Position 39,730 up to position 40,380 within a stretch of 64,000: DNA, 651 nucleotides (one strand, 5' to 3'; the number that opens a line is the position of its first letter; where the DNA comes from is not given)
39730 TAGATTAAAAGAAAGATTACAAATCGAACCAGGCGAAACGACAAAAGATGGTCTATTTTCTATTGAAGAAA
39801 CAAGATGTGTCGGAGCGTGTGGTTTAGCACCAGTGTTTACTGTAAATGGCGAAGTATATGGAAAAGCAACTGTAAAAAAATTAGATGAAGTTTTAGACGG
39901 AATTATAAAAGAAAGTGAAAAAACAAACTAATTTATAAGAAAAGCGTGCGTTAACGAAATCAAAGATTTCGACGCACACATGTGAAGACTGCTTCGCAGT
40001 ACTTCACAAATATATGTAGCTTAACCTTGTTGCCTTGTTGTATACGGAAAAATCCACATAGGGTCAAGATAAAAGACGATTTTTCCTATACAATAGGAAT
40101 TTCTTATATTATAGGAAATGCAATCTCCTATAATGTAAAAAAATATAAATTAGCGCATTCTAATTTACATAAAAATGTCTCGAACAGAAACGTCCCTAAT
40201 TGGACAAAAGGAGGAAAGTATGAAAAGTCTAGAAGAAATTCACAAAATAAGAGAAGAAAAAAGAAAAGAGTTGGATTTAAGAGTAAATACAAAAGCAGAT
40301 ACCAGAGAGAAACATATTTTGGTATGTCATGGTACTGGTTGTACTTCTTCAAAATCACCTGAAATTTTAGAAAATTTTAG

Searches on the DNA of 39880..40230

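Call 67: search_rna_families(source=window, start=39880, end=40230, threshold=evalue, max_evalue=1)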
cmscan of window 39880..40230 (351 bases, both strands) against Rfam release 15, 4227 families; matches with E-value up to 1: 0.
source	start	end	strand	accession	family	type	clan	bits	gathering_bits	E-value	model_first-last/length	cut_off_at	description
